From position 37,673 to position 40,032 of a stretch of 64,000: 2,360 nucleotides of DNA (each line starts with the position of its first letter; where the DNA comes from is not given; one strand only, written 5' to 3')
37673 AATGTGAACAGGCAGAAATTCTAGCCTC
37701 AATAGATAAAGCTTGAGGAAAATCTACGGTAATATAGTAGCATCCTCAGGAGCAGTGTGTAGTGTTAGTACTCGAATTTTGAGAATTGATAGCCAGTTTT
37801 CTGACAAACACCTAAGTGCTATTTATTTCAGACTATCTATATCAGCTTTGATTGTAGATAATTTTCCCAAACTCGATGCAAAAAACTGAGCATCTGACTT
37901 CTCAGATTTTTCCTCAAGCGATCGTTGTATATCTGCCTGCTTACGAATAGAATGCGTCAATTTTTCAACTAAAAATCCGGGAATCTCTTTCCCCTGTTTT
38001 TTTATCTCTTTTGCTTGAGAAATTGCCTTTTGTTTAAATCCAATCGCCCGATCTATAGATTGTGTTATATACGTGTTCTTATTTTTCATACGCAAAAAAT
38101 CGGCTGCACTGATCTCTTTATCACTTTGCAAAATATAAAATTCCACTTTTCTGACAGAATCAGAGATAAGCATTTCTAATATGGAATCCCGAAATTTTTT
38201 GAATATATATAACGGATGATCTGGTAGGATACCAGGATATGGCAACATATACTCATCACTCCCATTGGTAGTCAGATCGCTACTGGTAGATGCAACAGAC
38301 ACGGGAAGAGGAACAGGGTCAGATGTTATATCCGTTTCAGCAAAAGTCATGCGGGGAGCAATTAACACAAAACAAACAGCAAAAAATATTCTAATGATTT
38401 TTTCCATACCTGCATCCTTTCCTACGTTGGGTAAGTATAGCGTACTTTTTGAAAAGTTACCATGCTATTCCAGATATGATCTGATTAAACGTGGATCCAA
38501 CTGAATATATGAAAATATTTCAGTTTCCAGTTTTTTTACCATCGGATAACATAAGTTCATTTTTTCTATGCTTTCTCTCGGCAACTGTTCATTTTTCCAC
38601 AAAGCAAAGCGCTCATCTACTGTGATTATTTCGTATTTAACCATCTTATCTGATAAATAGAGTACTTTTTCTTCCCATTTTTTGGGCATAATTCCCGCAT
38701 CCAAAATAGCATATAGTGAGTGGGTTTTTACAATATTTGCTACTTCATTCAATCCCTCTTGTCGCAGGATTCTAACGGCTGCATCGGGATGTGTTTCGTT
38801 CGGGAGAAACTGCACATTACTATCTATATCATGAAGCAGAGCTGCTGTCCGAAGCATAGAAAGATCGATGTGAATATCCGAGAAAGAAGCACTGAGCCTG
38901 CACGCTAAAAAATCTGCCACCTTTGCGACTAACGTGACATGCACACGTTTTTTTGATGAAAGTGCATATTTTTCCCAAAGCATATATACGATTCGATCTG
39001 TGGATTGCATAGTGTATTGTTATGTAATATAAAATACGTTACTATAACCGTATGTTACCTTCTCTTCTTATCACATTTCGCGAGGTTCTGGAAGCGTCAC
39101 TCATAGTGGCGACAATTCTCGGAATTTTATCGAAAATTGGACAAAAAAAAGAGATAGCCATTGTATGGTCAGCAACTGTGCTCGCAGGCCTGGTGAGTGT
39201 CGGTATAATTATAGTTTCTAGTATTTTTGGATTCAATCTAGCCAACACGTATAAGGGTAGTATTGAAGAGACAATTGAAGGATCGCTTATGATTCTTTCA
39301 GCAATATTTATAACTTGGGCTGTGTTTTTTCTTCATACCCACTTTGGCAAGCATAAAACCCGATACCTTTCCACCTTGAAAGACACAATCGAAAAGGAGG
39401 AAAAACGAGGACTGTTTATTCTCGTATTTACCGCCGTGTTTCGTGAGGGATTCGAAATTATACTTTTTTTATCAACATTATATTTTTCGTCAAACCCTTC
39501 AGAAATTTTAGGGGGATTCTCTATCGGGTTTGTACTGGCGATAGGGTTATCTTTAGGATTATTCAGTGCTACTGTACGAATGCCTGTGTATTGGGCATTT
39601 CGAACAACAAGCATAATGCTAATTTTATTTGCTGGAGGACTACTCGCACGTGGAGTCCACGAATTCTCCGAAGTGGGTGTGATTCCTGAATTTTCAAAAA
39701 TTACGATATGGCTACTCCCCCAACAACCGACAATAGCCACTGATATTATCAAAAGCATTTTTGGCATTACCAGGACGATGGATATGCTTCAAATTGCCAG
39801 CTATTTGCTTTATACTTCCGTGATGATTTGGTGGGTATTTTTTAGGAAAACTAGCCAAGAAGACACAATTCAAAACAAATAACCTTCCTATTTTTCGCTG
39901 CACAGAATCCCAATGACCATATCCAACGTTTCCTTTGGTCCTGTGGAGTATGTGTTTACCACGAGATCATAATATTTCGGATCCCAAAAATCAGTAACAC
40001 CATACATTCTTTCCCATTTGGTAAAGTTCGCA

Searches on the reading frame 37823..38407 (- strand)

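Call 60: search_protein_families(library=pfam, proteins=[window:37823-38407:-], max_evalue=0.01)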
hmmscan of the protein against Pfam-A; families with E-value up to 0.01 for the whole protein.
window:37823-38407:- (194 aa): 1 family
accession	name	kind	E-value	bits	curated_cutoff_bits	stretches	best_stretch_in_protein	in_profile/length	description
PF18915.5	DUF5667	-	0.0002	22.2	27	1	59-149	1-77/99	Domain of unknown function (DUF5667)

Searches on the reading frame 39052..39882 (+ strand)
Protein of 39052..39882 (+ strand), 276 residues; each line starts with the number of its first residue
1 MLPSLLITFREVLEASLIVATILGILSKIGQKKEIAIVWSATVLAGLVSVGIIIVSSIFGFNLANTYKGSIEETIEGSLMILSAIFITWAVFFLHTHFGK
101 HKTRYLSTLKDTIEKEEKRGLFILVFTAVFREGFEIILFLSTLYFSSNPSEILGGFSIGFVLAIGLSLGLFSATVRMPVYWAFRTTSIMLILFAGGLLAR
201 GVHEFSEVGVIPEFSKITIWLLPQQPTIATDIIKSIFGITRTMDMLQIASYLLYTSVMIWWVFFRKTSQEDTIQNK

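Call 60: search_protein_families(library=pfam, proteins=[window:39052-39882:+], max_evalue=0.01)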
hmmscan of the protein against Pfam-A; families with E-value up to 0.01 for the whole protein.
window:39052-39882:+ (276 aa): 1 family
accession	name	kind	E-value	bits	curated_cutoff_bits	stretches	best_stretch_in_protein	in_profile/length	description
PF03239.20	FTR1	-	9.7e-30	104.3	25.3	1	1-209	1-213/284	Iron permease FTR1 family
